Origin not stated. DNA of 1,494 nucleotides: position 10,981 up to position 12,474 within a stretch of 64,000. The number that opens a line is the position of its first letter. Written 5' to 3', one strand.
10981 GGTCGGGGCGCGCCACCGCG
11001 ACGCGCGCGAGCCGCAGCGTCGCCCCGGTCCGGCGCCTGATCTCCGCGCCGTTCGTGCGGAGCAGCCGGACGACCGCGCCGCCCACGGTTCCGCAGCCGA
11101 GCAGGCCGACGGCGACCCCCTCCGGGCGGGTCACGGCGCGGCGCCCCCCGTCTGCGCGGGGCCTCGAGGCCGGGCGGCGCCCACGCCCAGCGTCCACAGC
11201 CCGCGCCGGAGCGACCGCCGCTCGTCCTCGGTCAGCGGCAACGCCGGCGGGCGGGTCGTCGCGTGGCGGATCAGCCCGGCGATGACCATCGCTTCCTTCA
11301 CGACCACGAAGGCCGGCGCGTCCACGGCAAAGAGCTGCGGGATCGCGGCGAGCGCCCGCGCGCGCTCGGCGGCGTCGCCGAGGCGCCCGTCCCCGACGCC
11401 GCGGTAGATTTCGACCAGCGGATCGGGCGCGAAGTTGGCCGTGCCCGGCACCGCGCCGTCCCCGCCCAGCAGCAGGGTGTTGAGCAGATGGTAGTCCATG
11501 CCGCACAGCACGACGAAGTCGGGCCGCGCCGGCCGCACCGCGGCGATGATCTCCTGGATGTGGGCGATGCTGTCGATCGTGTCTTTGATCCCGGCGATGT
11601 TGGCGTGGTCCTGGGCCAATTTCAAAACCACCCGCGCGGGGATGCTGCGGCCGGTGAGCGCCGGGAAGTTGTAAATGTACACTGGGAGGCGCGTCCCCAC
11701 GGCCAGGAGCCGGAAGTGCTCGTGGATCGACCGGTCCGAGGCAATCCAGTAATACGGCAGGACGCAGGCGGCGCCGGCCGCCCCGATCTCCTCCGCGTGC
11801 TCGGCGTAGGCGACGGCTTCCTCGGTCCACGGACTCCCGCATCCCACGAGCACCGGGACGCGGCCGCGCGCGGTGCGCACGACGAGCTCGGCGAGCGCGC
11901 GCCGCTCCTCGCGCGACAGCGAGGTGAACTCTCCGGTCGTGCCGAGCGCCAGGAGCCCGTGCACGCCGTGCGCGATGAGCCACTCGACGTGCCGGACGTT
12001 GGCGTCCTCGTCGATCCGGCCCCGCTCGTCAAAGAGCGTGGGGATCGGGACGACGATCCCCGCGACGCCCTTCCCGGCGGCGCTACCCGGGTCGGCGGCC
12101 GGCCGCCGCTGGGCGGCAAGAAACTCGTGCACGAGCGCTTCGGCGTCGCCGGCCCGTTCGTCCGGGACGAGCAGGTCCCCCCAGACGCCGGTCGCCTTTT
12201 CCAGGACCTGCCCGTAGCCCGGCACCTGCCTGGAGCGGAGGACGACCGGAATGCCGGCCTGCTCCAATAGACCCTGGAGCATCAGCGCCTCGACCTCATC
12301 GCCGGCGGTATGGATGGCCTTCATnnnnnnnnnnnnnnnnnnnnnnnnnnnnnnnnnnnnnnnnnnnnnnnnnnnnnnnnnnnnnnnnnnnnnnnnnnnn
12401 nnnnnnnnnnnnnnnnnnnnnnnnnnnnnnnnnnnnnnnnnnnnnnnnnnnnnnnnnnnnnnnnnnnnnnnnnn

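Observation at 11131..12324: DUF2007 (putative signal-transducing) domain fused in frame to a DapA-family lyase within the hom-thrC-thrB-lysC cluster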

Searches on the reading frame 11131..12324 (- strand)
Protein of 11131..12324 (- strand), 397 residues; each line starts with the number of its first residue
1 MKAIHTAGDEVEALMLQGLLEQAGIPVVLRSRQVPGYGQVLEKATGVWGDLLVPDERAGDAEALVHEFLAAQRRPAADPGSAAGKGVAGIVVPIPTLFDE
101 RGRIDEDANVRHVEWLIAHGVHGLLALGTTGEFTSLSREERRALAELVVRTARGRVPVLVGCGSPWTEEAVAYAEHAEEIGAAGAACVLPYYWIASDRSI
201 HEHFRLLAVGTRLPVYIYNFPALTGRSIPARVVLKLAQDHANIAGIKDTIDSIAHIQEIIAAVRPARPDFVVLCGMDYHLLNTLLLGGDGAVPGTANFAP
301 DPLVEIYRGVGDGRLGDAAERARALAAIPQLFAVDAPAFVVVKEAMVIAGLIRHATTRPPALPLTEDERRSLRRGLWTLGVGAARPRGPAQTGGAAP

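Call 4: search_protein_families(library=ncbifam, proteins=[window:11131-12324:-], max_evalue=0.01)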
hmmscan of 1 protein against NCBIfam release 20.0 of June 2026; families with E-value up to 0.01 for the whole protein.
window:11131-12324:- (397 aa): 7 families
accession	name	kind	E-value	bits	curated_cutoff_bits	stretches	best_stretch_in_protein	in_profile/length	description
TIGR00674.1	dapA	equivalog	1.9e-52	177.9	206.15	1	95-374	7-281/286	4-hydroxy-tetrahydrodipicolinate synthase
TIGR02313.1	HpaI-NOT-DapA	exception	2.7e-45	154.4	396.7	1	89-375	3-285/294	2,4-dihydroxyhept-2-ene-1,7-dioic acid aldolase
NF040954.1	Arch_KDGaldase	equivalog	2.6e-40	138.6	390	1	90-375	3-277/288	bifunctional 2-dehydro-3-deoxy-phosphogluconate/2-dehydro-3-deoxy-6-phosphogalactonate aldolase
NF002958.0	PRK03620.1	subfamily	1.8e-30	105.8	278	1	93-372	18-292/307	5-dehydro-4-deoxyglucarate dehydratase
NF003164.0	PRK04147.1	equivalog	2.1e-29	102.7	281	1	88-372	5-283/294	N-acetylneuraminate lyase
TIGR03249.1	KdgD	equivalog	1.3e-27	96.7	373.95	1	93-372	16-291/299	5-dehydro-4-deoxyglucarate dehydratase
TIGR00683.1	nanA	equivalog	2.2e-24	86.3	382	1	89-326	3-236/293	N-acetylneuraminate lyase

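Call 5: search_protein_families(library=pfam, proteins=[window:11131-12324:-], max_evalue=0.01)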
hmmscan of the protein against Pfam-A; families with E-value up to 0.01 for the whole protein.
window:11131-12324:- (397 aa): 2 families
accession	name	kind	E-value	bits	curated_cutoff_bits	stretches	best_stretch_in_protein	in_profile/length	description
PF00701.28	DHDPS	-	2.1e-69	233.9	22.1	1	88-374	3-284/289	Dihydrodipicolinate synthetase family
PF09413.15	DUF2007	-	1.6e-08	35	25.7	1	1-68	1-65/66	Putative prokaryotic signal transducing protein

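Call 6: find_homologous_proteins(query=window:11131-12324:-, max_evalue=1e-10)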
Query window:11131-12324:- (397 aa): 442 proteins with E <= 1e-10 among 8000 candidates; the best 120 are listed.
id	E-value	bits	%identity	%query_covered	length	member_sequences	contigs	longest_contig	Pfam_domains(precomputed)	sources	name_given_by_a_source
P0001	1.8e-256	869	99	100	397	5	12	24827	PF00701.29,PF09413.16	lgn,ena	-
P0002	7.3e-215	732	85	100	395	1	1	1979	PF00701.29,PF09413.16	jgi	jgi:2-dehydro-3-deoxy-D-pentonate aldolase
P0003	1.0e-206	705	81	100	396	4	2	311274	PF00701.29,PF09413.16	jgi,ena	-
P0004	3.6e-205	700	80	99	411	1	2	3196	PF00701.29,PF09413.16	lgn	-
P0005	4.7e-205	699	82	98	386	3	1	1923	PF00701.29,PF09413.16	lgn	-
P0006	1.5e-203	694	81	98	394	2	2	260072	PF00701.29,PF09413.16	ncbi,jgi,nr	ncbi:MAG TPA: dihydrodipicolinate synthase family protein [bacterium]|nr:dihydrodipicolinate synthas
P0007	1.6e-203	694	81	97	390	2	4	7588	PF00701.29,PF09413.16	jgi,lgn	jgi:4-hydroxy-tetrahydrodipicolinate synthase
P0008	6.4e-203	692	81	99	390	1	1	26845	PF00701.29,PF09413.16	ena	-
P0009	9.1e-203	692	81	97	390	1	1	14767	PF00701.29,PF09413.16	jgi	jgi:2-dehydro-3-deoxy-D-pentonate aldolase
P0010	9.8e-203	692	81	100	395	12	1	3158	PF00701.29,PF09413.16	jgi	-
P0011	2.0e-202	691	80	99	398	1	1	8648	PF00701.29,PF09413.16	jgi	jgi:2-dehydro-3-deoxy-D-pentonate aldolase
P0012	2.6e-202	690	81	99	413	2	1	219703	PF00701.29,PF09413.16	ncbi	ncbi:MAG: dihydrodipicolinate synthase family protein [bacterium]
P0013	5.7e-200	682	79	99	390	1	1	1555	PF00701.29,PF09413.16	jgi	jgi:4-hydroxy-tetrahydrodipicolinate synthase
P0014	1.5e-196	671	76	100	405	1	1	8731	PF00701.29,PF09413.16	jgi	jgi:2-dehydro-3-deoxy-D-pentonate aldolase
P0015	4.2e-196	670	78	97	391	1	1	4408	PF00701.29,PF09413.16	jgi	jgi:2-dehydro-3-deoxy-D-pentonate aldolase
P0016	8.9e-196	669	79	97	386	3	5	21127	PF00701.29,PF09413.16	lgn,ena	-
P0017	5.3e-195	666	76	100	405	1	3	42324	PF00701.29,PF09413.16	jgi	jgi:4-hydroxy-tetrahydrodipicolinate synthase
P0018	1.0e-194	665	78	97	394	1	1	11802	PF00701.29,PF09413.16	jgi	jgi:2-dehydro-3-deoxy-D-pentonate aldolase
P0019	1.7e-194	665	79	97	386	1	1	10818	PF00701.29,PF09413.16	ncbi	-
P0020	5.8e-194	663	77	100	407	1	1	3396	PF00701.29,PF09413.16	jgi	jgi:2-dehydro-3-deoxy-D-pentonate aldolase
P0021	7.9e-194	662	77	100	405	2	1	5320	PF00701.29,PF09413.16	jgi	-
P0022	1.5e-192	658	78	96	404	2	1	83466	PF00701.29,PF09413.16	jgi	jgi:4-hydroxy-tetrahydrodipicolinate synthase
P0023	7.8e-192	656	76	97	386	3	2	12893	PF00701.29,PF09413.16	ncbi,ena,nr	ncbi:MAG TPA: dihydrodipicolinate synthase family protein [bacterium]|nr:dihydrodipicolinate synthas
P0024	3.9e-191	653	77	97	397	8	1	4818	PF00701.29,PF09413.16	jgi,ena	-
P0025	8.0e-187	639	76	96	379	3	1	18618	PF00701.29,PF09413.16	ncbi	-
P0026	9.0e-180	616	71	96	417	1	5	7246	PF00701.29,PF09413.16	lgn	-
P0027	1.4e-178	612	66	96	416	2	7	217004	PF00701.29,PF09413.16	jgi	jgi:dihydrodipicolinate synthase/N-acetylneuraminate lyase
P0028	9.5e-177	606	73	96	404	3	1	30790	PF00701.29,PF09413.16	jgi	jgi:4-hydroxy-tetrahydrodipicolinate synthase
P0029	2.3e-176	605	74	92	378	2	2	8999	PF00701.29,PF09413.16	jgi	-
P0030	6.2e-175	600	72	96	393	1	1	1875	PF00701.29,PF09413.16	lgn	-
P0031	5.1e-173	594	71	96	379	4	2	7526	PF00701.29,PF09413.16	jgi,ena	jgi:2-dehydro-3-deoxy-D-pentonate aldolase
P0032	1.5e-172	592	72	96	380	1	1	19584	PF00701.29,PF09413.16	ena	-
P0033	3.1e-171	588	79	85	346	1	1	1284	PF00701.29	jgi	jgi:4-hydroxy-tetrahydrodipicolinate synthase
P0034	4.1e-170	584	69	96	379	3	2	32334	PF00701.29,PF09413.16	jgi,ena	-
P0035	1.8e-167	575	70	92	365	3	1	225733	PF00701.29,PF09413.16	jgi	jgi:2-dehydro-3-deoxy-D-pentonate aldolase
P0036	8.4e-167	573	70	96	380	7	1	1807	PF00701.29,PF09413.16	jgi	-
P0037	7.7e-166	570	68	96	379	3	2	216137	PF00701.29,PF09413.16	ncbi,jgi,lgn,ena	-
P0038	1.3e-165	569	69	96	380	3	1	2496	PF00701.29,PF09413.16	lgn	-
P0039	1.8e-165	569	70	96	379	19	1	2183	PF00701.29,PF09413.16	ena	-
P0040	3.7e-165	568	69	96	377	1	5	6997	PF00701.29,PF09413.16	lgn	-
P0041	8.7e-165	567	68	96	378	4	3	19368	PF00701.29,PF09413.16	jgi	jgi:4-hydroxy-tetrahydrodipicolinate synthase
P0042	5.2e-142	492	75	74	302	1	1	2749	PF00701.29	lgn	-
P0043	1.3e-141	490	76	69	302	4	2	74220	PF00701.29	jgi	-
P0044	9.4e-139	481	72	72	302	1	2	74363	PF00701.29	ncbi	-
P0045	3.1e-136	473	72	71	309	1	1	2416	PF00701.29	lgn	-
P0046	5.9e-136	472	73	73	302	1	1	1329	PF00701.29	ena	-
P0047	7.7e-136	471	70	74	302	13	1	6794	PF00701.29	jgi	jgi:2-dehydro-3-deoxy-D-pentonate aldolase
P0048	1.4e-135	471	72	73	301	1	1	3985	PF00701.29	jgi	jgi:4-hydroxy-tetrahydrodipicolinate synthase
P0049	1.7e-134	467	71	75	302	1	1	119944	PF00701.29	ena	-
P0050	4.1e-134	466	69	75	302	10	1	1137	PF00701.29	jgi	jgi:dihydrodipicolinate synthase/N-acetylneuraminate lyase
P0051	4.6e-134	466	71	74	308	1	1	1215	PF00701.29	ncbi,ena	-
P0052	6.6e-134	465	73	72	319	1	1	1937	PF00701.29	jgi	jgi:4-hydroxy-tetrahydrodipicolinate synthase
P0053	7.8e-134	465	70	75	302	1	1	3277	PF00701.29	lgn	-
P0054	1.3e-133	464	69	75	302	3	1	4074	PF00701.29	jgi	jgi:dihydrodipicolinate synthase/N-acetylneuraminate lyase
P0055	1.5e-133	464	70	75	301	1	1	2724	PF00701.29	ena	-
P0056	1.7e-133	464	69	75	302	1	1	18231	PF00701.29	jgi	jgi:2-dehydro-3-deoxy-D-pentonate aldolase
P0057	6.8e-133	462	71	74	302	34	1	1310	PF00701.29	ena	-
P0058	1.3e-132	461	69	76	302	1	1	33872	PF00701.29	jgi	jgi:2-dehydro-3-deoxy-D-pentonate aldolase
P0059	1.8e-132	460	70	75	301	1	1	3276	PF00701.29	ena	-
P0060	1.9e-132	460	69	74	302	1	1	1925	PF00701.29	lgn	-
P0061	3.8e-132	459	69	75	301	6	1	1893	PF00701.29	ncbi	-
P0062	9.6e-132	458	68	75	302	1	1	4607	PF00701.29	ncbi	-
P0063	9.6e-132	458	71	74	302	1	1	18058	PF00701.29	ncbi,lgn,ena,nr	ncbi:MAG TPA: dihydrodipicolinate synthase family protein [bacterium]|nr:dihydrodipicolinate synthas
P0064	3.5e-131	456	68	75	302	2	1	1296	PF00701.29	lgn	-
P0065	1.8e-130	454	69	75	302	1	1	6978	PF00701.29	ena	-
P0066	1.9e-130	454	68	75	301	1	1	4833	PF00701.29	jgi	jgi:2-dehydro-3-deoxy-D-pentonate aldolase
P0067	2.5e-130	453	69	75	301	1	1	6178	PF00701.29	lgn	-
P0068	3.6e-130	453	67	75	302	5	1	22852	PF00701.29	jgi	-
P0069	5.0e-130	452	69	75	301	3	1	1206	PF00701.29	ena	-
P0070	1.3e-129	451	68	75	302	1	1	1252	PF00701.29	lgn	-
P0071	2.4e-129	450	68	74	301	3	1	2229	PF00701.29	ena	-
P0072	3.9e-129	449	69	71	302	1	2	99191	PF00701.29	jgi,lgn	jgi:4-hydroxy-tetrahydrodipicolinate synthase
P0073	5.8e-129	449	69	75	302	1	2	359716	PF00701.29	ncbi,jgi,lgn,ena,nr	ncbi:MAG TPA: dihydrodipicolinate synthase family protein [bacterium]|nr:dihydrodipicolinate synthas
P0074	9.1e-129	448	69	74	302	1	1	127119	PF00701.29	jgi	jgi:4-hydroxy-tetrahydrodipicolinate synthase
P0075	4.0e-128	446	68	75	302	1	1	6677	PF00701.29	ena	-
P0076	6.8e-128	445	72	70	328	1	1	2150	PF00701.29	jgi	jgi:dihydrodipicolinate synthase/N-acetylneuraminate lyase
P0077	9.2e-128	445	67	75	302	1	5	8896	PF00701.29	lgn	-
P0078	2.5e-125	437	66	74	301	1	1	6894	PF00701.29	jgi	jgi:2-dehydro-3-deoxy-D-pentonate aldolase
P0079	2.9e-125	437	82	61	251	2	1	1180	PF00701.29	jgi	jgi:4-hydroxy-tetrahydrodipicolinate synthase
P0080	1.2e-124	435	67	74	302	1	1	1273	PF00701.29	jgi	jgi:2-dehydro-3-deoxy-D-pentonate aldolase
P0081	6.4e-124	432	74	62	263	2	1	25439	PF00701.29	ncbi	-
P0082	2.9e-122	427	54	95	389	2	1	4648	PF00701.29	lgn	-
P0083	4.4e-122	426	54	95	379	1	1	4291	PF00701.29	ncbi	-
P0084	1.4e-121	424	54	95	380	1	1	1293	PF00701.29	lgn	-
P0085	4.7e-120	419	53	95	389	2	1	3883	PF00701.29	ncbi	-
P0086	5.8e-120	419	55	94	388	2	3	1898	PF00701.29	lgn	-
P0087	1.0e-119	418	53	95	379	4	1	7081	PF00701.29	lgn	-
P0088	1.8e-119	417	53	95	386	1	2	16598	PF00701.29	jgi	-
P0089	2.2e-119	417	83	58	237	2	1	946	PF00701.29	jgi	jgi:2-dehydro-3-deoxy-D-pentonate aldolase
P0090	2.6e-119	417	52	95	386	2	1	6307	PF00701.29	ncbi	-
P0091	5.7e-119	416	54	95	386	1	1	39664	PF00701.29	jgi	-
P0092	6.0e-119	416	54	94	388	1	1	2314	PF00701.29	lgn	-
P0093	2.1e-118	414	52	95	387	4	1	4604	PF00701.29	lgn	-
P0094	3.5e-118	413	52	95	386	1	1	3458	PF00701.29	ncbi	-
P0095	9.4e-118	412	53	95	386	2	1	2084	PF00701.29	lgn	-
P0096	2.2e-117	411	52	95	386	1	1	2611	PF00701.29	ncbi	-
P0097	9.9e-117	408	52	95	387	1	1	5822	PF00701.29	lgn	-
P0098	3.4e-116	407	53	95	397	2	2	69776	PF00701.29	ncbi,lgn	ncbi:MAG: dihydrodipicolinate synthase family protein [bacterium]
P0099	3.7e-116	407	53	95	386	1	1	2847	PF00701.29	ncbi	-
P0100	4.2e-116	406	53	95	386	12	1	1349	PF00701.29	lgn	-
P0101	7.9e-116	405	54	95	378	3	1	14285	PF00701.29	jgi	jgi:4-hydroxy-tetrahydrodipicolinate synthase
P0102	9.9e-116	405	52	92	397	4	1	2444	PF00701.29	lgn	-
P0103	1.4e-115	405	52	95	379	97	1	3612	PF00701.29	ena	-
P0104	1.7e-115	404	52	95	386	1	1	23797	PF00701.29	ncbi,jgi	ncbi:MAG TPA: dihydrodipicolinate synthase family protein [bacterium]|jgi:4-hydroxy-tetrahydrodipico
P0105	2.1e-115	404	50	91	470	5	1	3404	PF00701.29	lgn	-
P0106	5.1e-115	403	51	95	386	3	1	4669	PF00701.29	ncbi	-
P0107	1.1e-114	402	53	94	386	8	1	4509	PF00701.29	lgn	-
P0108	1.3e-114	402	52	93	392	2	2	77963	PF00701.29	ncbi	-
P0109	2.1e-114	401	53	94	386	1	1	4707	PF00701.29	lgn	-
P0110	2.3e-114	401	52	95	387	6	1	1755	PF00701.29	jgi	jgi:4-hydroxy-tetrahydrodipicolinate synthase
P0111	2.4e-114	401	52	95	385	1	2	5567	PF00701.29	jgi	-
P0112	2.8e-114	400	70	66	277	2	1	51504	PF00701.29,PF09413.16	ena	-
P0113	2.9e-114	400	52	95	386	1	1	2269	PF00701.29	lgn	-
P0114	2.7e-113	397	52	94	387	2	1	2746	PF00701.29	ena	-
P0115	3.3e-113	397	52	95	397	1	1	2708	PF00701.29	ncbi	-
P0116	5.5e-113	396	52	94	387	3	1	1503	PF00701.29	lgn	-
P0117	5.7e-113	396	52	95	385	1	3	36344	PF00701.29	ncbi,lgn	-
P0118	6.4e-113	396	52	95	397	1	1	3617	PF00701.29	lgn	-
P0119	9.0e-113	395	52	95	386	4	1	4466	PF00701.29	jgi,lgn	jgi:4-hydroxy-tetrahydrodipicolinate synthase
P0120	3.4e-112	394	51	94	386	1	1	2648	PF00701.29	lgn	-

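Call 9: search_solved_structures(query=window:11131-12324:-, max_evalue=0.00001, show_alignments=3)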
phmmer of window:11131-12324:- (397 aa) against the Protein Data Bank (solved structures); distinct sequences matched with E-value up to 0.00001: 147 (the best 60 are shown).
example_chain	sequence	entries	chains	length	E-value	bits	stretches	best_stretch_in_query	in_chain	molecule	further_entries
2v8z_A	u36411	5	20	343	9.3e-73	248.8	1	88-390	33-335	YAGE | Probable 2-keto-3-deoxy-galactonate aldolase YagE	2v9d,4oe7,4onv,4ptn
3n2x_A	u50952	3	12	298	1.4e-71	244.9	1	88-374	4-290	Uncharacterized protein yagE | YagE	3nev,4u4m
7lvl_A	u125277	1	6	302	1e-40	143.3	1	95-369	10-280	4-hydroxy-tetrahydrodipicolinate synthase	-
7mjf_A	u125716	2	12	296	1.1e-40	143.2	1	95-369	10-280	4-hydroxy-tetrahydrodipicolinate synthase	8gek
7loy_A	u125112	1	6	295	1.2e-40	143.1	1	95-368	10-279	4-hydroxy-tetrahydrodipicolinate synthase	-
3pb0_A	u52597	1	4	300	1.3e-40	142.9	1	90-375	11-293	Dihydrodipicolinate synthase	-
3pb2_A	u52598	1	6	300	2.2e-40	142.2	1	90-375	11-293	Dihydrodipicolinate synthase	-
1o5k_A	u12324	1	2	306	2.9e-40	141.8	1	91-375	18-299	4-hydroxy-tetrahydrodipicolinate synthase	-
7jz7_A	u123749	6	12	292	1.5e-38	136.1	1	89-377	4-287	4-hydroxy-tetrahydrodipicolinate synthase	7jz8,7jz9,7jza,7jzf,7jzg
3si9_A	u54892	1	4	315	2.6e-38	135.4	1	83-380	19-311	Dihydrodipicolinate synthase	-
3flu_A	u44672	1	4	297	3.1e-38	135.1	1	89-377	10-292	Dihydrodipicolinate synthase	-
7jzc_A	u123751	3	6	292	7.5e-38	133.8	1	89-377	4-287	4-hydroxy-tetrahydrodipicolinate synthase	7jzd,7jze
7jzb_A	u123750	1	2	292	8.9e-38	133.6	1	89-377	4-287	4-hydroxy-tetrahydrodipicolinate synthase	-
2a6n_A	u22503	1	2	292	1.4e-37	132.9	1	89-377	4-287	Dihydrodipicolinate synthase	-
1dhp_A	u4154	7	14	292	1.9e-37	132.5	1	89-377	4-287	DIHYDRODIPICOLINATE SYNTHASE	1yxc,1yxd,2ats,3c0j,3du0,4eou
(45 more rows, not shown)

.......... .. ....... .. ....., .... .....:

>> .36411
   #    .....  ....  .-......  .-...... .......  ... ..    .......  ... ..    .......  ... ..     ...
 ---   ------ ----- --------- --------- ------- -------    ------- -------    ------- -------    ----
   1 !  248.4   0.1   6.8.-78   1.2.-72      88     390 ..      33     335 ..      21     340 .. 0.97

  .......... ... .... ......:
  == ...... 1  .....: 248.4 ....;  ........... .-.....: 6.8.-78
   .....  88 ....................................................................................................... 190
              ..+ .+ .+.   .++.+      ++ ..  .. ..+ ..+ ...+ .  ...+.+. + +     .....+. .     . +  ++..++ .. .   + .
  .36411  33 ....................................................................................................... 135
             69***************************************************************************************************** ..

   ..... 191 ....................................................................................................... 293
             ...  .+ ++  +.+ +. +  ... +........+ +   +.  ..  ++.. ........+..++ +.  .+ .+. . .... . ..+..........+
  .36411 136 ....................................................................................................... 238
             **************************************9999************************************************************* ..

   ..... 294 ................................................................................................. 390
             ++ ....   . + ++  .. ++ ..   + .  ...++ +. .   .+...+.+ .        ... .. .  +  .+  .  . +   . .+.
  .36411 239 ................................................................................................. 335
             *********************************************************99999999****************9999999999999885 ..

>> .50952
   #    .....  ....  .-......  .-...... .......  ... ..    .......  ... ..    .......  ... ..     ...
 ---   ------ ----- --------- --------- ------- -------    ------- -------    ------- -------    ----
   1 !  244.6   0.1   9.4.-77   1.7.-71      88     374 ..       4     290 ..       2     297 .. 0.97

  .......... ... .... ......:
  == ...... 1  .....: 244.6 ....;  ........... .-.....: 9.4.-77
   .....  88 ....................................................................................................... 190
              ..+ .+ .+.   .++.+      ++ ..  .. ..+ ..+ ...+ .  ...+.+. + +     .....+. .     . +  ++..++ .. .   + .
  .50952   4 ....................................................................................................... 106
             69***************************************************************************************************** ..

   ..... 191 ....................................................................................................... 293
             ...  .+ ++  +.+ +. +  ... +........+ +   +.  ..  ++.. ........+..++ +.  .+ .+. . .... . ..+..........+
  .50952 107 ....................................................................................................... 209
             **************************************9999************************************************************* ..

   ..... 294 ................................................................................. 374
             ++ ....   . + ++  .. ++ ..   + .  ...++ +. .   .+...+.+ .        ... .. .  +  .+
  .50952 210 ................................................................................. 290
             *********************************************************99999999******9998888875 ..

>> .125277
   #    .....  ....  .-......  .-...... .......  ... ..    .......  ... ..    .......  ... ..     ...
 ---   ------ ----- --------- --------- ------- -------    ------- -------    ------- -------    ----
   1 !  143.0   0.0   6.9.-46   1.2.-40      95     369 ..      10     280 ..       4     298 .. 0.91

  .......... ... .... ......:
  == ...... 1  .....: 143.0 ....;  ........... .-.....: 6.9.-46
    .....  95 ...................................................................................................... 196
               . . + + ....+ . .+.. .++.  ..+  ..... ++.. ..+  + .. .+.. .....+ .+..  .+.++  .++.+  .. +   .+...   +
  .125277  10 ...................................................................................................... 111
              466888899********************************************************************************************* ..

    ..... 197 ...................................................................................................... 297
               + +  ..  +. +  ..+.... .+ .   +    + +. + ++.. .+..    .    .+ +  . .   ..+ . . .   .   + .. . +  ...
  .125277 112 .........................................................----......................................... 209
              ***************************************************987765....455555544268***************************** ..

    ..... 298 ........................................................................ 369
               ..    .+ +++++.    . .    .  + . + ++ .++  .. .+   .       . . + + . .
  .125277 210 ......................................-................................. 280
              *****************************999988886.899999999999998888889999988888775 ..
